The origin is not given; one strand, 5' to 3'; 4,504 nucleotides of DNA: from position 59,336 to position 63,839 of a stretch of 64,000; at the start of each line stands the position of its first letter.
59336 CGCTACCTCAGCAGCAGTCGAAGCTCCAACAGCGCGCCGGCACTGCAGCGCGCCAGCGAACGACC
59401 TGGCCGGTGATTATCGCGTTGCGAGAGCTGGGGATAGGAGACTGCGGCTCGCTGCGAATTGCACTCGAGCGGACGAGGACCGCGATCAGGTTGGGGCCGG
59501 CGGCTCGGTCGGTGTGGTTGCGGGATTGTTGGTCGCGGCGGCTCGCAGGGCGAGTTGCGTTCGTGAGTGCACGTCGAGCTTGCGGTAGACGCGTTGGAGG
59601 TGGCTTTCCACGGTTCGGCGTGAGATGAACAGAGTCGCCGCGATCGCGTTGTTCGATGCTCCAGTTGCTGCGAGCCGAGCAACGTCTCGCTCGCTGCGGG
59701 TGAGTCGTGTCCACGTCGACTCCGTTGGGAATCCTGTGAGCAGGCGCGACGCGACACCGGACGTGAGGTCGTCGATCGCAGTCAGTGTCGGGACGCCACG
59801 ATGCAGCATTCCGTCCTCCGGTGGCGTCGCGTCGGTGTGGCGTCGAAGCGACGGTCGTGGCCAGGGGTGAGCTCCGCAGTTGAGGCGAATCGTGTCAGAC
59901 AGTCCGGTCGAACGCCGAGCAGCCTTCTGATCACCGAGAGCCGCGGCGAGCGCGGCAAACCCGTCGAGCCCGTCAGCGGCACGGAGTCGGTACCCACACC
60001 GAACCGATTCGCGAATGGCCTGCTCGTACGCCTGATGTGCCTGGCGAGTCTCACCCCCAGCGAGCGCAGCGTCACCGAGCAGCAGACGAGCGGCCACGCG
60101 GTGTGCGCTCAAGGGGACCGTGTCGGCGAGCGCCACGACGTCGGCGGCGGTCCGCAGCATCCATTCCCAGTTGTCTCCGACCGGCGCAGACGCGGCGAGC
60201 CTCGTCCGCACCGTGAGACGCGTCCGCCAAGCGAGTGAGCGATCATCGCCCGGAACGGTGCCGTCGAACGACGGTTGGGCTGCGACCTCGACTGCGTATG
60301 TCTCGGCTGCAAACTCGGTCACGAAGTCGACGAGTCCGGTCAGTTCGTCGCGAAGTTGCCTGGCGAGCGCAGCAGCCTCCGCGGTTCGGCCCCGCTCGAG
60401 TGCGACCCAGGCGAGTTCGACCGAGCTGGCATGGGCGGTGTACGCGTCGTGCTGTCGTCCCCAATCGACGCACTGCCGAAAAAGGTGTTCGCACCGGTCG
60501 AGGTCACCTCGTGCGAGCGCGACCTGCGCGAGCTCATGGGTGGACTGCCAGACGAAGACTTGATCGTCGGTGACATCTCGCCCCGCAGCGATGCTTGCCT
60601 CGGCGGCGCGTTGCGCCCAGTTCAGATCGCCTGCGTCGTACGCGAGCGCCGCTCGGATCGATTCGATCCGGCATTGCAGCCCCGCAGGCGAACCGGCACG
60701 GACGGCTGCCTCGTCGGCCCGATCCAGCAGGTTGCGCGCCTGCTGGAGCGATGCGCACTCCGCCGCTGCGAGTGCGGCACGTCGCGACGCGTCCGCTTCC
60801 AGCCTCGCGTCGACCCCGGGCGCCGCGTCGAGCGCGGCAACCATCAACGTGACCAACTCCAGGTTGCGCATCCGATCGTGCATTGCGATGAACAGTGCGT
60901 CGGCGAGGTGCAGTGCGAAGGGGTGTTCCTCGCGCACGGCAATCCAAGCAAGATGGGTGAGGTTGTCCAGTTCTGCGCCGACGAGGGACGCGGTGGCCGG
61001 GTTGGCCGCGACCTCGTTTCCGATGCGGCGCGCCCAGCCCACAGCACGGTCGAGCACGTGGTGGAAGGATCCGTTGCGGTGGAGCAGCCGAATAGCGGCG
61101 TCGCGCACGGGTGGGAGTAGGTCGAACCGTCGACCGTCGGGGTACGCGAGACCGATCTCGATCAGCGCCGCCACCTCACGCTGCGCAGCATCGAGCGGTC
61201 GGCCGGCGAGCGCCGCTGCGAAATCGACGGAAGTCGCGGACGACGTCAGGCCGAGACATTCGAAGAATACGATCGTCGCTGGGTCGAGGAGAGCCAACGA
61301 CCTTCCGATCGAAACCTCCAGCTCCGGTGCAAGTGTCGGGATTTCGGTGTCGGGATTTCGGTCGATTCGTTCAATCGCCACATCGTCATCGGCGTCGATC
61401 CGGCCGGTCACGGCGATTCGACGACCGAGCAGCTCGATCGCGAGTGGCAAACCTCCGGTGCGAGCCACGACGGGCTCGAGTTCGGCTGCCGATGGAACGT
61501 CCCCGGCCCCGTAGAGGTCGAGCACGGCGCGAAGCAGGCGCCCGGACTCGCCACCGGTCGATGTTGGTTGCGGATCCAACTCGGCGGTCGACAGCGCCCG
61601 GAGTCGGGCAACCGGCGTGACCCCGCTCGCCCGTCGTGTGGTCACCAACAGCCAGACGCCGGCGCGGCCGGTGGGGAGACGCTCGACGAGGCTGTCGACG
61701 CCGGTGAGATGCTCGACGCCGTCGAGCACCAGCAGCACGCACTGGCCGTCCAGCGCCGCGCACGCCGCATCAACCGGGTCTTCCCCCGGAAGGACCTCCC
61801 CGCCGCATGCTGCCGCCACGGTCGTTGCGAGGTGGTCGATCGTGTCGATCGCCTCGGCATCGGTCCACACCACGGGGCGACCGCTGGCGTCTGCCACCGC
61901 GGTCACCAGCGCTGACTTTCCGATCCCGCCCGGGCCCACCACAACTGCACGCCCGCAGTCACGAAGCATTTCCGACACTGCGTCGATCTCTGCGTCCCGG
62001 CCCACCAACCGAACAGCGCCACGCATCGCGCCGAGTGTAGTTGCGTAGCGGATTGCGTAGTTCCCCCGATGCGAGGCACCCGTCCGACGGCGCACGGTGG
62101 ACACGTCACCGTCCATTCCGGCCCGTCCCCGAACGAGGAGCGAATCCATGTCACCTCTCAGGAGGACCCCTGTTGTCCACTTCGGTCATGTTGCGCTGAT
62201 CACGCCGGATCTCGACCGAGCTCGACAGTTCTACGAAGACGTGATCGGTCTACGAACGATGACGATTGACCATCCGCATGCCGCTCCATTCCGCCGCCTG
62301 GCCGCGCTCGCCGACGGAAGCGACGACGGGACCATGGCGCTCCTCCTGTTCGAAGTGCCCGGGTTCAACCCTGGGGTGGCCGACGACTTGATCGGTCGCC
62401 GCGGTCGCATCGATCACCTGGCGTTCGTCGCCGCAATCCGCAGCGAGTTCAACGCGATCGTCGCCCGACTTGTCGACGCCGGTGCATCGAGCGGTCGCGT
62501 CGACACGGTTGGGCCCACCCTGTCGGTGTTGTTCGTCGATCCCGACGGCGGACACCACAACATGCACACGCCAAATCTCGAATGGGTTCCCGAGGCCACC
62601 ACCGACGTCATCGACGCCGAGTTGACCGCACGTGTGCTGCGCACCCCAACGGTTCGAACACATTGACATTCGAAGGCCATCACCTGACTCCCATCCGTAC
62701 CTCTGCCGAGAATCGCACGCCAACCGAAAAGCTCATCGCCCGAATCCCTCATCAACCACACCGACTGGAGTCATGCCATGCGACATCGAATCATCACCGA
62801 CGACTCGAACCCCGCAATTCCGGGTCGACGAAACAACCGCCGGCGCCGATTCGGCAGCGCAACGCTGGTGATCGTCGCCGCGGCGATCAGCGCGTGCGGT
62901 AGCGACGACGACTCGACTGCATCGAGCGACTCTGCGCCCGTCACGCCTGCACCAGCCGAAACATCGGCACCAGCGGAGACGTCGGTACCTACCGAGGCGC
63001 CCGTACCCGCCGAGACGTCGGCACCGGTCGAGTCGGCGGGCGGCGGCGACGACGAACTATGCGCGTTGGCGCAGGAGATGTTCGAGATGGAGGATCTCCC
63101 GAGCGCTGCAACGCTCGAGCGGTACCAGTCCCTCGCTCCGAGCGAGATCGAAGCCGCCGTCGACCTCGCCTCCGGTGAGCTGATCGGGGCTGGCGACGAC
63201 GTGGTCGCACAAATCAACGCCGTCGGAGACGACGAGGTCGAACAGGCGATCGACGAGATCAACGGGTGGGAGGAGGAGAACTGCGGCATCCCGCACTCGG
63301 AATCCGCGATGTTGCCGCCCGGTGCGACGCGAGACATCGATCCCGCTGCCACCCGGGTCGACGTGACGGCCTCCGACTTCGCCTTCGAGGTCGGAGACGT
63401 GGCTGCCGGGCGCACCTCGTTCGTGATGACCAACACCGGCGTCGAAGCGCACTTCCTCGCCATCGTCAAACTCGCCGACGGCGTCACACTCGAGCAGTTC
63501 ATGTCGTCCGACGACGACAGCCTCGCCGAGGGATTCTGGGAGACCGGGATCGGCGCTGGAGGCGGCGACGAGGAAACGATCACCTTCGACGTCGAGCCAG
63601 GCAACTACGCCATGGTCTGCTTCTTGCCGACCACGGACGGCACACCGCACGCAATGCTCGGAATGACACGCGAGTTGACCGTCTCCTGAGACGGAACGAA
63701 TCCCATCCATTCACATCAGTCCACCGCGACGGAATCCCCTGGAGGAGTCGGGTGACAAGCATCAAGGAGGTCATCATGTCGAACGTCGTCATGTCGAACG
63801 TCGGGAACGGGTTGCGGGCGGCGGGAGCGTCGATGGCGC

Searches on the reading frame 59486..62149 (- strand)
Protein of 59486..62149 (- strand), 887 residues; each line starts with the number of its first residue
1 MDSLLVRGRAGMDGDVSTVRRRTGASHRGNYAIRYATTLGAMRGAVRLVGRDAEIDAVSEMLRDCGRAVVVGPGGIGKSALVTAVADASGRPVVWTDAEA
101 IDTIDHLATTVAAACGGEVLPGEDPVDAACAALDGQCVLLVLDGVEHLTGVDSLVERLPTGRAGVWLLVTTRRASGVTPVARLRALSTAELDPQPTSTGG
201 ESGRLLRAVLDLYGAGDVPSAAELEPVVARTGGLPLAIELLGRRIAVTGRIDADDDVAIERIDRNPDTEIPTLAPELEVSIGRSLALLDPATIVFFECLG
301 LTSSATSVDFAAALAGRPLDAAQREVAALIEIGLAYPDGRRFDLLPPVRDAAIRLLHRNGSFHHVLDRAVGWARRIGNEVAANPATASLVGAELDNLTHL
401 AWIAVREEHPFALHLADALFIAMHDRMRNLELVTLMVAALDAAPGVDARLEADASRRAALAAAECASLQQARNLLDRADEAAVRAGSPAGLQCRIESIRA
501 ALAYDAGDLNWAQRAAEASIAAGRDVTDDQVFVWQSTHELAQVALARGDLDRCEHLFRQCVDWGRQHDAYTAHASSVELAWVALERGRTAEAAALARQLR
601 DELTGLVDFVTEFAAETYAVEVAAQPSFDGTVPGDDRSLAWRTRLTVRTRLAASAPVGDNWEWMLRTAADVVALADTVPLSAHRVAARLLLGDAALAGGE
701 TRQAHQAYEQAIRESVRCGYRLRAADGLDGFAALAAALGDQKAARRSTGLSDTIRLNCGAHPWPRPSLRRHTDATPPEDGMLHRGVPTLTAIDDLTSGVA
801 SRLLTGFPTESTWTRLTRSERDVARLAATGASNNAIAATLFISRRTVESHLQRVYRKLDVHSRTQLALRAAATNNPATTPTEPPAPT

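Call 13: search_protein_families(library=pfam, proteins=[window:59486-62149:-], max_evalue=0.01)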
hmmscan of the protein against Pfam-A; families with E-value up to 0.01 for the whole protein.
window:59486-62149:- (887 aa): 8 families
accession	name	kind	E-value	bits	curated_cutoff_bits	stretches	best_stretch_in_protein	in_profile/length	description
PF00196.25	GerE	-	1.6e-17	63.3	23.5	1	816-869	3-56/57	Bacterial regulatory proteins, luxR family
PF13191.12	AAA_16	-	1.9e-07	32.1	32.6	1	47-112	1-79/167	AAA ATPase domain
PF17874.7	TPR_MalT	-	8.2e-07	29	45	1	467-600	95-229/336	MalT-like TPR region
PF13401.12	AAA_22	-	0.00074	20.3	27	1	64-158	4-104/130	AAA domain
PF00931.28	NB-ARC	-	0.00082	19.1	23.5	0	53-243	3-203/248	NB-ARC domain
PF20703.3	nSTAND1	-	0.0013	18.9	27.1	1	49-84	17-52/379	Novel STAND NTPase 1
PF13384.12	HTH_23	-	0.0032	17.7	24.6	0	823-853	10-40/50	Homeodomain-like domain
PF25199.1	nSTAND_NTPase5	-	0.0077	16.5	34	0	68-173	44-134/145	Novel STAND NTPase 5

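Call 52: search_protein_families(library=padloc, proteins=[window:59486-62149:-], max_evalue=0.001)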
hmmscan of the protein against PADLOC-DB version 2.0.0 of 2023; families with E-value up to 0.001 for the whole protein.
window:59486-62149:- (887 aa): 2 families
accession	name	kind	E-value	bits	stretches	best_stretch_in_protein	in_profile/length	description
PDLC01851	CARF3--CARF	-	4e-11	40.8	1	814-864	207-258/279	-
PDLC01855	CARF3--CARF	-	3.2e-06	25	1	810-857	212-259/288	-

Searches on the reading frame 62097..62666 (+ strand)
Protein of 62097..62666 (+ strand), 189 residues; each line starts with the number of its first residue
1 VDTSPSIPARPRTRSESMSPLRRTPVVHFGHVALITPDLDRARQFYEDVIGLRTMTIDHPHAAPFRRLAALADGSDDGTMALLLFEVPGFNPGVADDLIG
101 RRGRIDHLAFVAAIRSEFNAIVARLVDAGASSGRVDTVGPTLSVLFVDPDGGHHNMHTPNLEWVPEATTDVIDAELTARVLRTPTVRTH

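Call 13: search_protein_families(library=pfam, proteins=[window:62097-62666:+], max_evalue=0.01)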
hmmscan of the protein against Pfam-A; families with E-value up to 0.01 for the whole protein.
window:62097-62666:+ (189 aa): 4 families
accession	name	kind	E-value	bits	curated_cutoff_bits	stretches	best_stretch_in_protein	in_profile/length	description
PF00903.31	Glyoxalase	-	5.3e-08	33.7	20.6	1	29-151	2-116/121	Glyoxalase/Bleomycin resistance protein/Dioxygenase superfamily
PF22677.2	Ble-like_N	-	9.5e-05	22.5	24.5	1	31-54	4-27/41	Bleomycin resistance protein-like N-terminal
PF13669.12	Glyoxalase_4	-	0.00045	20.9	27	1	31-131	2-92/109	Glyoxalase/Bleomycin resistance protein/Dioxygenase superfamily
PF18029.7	Glyoxalase_6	-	0.0011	20.1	23.6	1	32-152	2-101/106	Glyoxalase-like domain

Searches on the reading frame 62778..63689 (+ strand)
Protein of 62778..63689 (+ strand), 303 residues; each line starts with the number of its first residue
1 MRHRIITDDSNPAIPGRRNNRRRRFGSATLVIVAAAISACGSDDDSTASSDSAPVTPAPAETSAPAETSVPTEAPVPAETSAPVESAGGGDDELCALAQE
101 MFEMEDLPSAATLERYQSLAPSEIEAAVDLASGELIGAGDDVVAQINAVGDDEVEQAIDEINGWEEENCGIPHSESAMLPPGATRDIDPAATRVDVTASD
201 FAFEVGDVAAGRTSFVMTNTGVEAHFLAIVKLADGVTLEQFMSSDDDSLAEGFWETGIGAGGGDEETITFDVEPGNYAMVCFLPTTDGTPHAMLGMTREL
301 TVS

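Call 13: search_protein_families(library=pfam, proteins=[window:62778-63689:+], max_evalue=0.01)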
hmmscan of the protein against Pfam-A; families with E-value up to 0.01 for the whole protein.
window:62778-63689:+ (303 aa): 1 family
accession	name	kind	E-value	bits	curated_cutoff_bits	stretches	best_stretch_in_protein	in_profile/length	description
PF00127.26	Copper-bind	-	0.00061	20.6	21.2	1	194-302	5-98/99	Copper binding proteins, plastocyanin/azurin family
